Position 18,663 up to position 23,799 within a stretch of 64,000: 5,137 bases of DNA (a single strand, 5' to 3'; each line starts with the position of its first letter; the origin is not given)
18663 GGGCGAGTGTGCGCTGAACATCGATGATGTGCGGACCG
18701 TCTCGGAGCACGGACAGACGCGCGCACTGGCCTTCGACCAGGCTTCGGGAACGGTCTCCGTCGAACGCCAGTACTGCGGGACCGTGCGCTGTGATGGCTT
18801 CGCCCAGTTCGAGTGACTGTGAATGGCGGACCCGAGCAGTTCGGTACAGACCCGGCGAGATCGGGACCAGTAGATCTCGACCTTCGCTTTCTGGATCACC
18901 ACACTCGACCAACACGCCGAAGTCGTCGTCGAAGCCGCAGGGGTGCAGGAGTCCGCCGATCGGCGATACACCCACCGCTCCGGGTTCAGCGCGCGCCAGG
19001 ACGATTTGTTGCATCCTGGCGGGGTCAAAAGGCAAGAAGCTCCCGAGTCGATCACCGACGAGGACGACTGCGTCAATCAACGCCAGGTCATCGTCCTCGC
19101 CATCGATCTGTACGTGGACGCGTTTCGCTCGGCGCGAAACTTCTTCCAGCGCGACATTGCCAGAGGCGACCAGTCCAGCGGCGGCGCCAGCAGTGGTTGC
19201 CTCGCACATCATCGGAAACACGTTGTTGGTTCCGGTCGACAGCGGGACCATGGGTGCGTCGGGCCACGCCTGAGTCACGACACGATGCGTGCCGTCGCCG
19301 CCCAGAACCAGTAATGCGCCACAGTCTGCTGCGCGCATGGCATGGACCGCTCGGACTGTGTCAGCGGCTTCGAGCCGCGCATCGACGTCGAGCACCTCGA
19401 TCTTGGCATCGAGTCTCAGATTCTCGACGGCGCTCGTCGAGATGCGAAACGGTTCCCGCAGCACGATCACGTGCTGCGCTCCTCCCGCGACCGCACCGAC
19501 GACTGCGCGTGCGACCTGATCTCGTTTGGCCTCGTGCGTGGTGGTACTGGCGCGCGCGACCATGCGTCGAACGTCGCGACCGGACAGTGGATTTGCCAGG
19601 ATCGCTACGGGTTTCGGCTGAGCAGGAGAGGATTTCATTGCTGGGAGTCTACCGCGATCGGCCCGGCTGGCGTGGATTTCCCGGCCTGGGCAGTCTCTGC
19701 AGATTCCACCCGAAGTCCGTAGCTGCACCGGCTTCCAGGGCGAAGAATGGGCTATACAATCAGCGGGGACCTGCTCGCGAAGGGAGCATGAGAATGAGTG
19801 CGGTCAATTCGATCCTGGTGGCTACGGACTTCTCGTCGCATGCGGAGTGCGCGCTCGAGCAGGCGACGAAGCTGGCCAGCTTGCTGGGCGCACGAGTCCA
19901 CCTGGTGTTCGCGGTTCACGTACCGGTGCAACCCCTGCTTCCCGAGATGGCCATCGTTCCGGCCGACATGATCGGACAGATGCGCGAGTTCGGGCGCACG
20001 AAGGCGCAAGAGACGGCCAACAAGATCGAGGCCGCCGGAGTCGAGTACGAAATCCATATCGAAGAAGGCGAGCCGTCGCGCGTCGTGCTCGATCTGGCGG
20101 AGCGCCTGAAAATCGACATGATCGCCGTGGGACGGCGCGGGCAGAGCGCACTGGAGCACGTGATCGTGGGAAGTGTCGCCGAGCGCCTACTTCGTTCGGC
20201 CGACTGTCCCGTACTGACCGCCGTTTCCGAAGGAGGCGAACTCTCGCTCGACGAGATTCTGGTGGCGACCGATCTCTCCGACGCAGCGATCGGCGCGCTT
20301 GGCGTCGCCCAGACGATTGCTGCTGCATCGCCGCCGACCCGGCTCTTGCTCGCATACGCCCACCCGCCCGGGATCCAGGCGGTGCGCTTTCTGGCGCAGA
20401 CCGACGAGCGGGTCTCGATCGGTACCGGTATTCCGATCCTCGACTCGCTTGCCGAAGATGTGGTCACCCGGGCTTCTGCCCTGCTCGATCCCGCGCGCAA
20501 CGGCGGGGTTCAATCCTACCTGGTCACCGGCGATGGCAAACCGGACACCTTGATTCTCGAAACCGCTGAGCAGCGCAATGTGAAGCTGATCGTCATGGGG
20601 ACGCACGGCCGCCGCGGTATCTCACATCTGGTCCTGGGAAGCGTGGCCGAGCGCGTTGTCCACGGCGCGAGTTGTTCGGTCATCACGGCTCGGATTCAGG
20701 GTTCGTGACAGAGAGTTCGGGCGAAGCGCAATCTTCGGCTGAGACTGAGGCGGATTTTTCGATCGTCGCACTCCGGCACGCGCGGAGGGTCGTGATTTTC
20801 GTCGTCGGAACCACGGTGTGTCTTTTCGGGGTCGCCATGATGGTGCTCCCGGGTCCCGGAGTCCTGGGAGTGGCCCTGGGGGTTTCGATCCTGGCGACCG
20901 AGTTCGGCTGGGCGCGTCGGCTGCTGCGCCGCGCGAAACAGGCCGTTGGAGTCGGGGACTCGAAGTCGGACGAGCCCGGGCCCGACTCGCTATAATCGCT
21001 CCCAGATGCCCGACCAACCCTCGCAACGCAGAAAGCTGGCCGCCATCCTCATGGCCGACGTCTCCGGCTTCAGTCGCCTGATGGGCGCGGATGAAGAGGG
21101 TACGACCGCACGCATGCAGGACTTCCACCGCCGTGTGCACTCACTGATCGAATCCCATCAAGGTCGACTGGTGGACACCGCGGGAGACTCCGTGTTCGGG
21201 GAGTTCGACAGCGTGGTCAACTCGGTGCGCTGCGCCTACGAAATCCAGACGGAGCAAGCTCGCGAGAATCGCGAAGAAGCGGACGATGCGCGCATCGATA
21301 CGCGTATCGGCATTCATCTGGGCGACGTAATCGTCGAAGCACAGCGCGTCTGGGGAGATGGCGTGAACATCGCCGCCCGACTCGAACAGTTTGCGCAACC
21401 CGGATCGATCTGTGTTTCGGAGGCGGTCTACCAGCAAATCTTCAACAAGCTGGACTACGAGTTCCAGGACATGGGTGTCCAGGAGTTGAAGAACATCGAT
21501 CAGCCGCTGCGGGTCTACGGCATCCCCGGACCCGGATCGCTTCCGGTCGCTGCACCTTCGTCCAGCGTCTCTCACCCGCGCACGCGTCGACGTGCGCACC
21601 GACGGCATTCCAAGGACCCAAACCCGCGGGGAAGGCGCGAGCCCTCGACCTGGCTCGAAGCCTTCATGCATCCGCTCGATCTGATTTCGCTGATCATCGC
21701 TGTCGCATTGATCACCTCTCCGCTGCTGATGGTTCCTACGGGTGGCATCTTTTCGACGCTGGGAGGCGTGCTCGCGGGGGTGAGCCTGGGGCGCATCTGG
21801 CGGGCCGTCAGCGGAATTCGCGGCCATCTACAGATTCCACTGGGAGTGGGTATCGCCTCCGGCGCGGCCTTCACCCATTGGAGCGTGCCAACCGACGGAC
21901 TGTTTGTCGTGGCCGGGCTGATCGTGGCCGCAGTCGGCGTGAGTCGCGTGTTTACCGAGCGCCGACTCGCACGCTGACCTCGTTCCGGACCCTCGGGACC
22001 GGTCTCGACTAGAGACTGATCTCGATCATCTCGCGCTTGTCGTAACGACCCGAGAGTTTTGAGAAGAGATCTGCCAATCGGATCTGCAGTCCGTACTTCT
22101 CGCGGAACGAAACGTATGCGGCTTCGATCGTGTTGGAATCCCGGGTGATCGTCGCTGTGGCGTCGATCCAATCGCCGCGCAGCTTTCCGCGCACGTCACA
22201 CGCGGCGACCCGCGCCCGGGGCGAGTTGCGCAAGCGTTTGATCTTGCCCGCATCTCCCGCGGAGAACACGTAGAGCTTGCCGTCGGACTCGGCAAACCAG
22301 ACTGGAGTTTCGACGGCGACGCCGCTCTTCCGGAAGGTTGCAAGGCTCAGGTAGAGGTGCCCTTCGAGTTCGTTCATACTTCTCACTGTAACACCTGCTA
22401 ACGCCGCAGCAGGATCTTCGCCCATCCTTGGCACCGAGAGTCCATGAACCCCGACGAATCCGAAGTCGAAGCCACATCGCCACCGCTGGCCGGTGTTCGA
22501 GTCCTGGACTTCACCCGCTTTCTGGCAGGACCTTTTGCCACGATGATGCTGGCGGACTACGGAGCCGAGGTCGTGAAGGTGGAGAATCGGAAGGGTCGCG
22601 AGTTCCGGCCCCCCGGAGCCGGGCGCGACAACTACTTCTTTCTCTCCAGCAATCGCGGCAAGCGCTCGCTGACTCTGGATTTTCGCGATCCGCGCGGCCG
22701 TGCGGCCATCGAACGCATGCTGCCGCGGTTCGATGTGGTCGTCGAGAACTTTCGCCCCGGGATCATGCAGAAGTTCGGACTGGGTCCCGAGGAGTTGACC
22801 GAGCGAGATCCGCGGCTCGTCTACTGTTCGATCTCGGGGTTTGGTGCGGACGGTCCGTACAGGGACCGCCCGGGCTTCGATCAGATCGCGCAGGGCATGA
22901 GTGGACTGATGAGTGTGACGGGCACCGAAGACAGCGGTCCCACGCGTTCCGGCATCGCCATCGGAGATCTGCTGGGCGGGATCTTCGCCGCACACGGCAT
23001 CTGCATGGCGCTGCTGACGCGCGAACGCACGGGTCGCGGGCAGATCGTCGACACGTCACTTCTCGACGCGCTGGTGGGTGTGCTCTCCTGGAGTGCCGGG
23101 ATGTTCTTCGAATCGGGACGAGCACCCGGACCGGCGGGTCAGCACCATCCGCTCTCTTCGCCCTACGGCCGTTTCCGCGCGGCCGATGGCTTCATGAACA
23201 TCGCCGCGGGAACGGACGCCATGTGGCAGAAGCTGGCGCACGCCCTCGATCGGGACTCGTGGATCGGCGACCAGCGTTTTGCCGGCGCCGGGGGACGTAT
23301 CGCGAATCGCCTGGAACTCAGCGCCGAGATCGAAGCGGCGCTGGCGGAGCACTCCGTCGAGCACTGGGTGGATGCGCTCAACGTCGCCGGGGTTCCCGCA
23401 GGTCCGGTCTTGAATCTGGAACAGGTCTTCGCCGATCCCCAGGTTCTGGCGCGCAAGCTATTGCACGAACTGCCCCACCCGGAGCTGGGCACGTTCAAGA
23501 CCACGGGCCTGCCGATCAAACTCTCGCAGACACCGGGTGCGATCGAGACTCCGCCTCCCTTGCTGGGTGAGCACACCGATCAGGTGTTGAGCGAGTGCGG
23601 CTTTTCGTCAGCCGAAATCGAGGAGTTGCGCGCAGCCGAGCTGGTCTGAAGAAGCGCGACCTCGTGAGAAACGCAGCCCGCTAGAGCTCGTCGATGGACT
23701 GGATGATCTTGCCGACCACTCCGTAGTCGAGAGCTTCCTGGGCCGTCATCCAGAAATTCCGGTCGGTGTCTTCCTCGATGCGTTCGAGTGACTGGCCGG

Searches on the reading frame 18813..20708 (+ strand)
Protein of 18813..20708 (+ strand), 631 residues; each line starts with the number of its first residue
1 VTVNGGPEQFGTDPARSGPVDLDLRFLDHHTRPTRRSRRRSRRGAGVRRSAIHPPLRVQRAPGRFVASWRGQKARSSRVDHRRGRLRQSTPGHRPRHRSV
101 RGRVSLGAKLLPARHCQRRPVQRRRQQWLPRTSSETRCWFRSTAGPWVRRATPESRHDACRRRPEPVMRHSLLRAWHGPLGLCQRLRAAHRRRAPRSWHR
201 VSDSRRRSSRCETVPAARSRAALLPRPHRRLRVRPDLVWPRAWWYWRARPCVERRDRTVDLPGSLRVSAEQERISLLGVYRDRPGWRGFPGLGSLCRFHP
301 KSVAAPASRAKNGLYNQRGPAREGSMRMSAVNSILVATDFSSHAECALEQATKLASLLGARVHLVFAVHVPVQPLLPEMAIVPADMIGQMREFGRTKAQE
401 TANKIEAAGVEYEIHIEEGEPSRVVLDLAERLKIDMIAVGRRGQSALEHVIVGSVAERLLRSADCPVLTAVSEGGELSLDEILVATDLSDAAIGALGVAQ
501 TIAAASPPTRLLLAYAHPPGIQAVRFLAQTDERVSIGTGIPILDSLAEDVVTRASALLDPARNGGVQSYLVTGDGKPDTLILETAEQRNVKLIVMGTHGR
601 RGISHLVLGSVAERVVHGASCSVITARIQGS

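Call 44: search_protein_families(library=pfam, proteins=[window:18813-20708:+], max_evalue=0.001)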
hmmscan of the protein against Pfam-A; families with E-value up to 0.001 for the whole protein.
window:18813-20708:+ (631 aa): 1 family
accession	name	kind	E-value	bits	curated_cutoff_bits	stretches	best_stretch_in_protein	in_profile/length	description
PF00582.32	Usp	-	2.3e-51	174.5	24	2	333-468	4-138/141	Universal stress protein family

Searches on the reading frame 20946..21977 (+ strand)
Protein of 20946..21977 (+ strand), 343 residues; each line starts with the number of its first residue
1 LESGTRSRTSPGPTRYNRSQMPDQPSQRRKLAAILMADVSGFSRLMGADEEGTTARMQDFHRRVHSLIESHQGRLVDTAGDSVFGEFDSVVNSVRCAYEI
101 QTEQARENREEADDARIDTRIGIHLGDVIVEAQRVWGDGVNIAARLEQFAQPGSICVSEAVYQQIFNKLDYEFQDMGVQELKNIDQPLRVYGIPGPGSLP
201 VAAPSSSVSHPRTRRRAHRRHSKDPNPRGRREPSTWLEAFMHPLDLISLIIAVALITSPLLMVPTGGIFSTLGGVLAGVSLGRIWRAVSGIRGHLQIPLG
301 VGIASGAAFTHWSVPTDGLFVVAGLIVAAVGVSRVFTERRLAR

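Call 44: search_protein_families(library=pfam, proteins=[window:20946-21977:+], max_evalue=0.001)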
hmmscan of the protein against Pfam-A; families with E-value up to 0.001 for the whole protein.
window:20946-21977:+ (343 aa): 1 family
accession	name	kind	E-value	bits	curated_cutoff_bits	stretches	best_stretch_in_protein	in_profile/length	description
PF00211.25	Guanylate_cyc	-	4.6e-15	56.1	21.9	1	27-183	4-172/183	Adenylate and Guanylate cyclase catalytic domain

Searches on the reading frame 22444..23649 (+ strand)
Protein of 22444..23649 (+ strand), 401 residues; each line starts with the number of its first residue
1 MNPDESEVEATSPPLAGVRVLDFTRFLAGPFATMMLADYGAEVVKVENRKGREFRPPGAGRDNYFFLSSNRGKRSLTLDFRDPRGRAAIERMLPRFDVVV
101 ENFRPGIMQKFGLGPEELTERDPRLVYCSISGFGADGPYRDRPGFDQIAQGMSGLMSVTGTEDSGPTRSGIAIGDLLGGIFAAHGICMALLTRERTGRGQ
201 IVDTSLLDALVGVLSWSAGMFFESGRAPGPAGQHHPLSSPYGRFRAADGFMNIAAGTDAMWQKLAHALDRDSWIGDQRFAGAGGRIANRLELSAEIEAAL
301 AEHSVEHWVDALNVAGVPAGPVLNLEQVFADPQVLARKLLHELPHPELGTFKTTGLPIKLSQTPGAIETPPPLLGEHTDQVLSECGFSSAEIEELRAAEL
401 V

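Call 44: search_protein_families(library=pfam, proteins=[window:22444-23649:+], max_evalue=0.001)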
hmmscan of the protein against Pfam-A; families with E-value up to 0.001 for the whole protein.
window:22444-23649:+ (401 aa): 1 family
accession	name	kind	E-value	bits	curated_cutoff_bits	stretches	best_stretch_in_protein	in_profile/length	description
PF02515.22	CoA_transf_3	-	6.6e-130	433.9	23.3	1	15-378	1-366/366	CoA-transferase family III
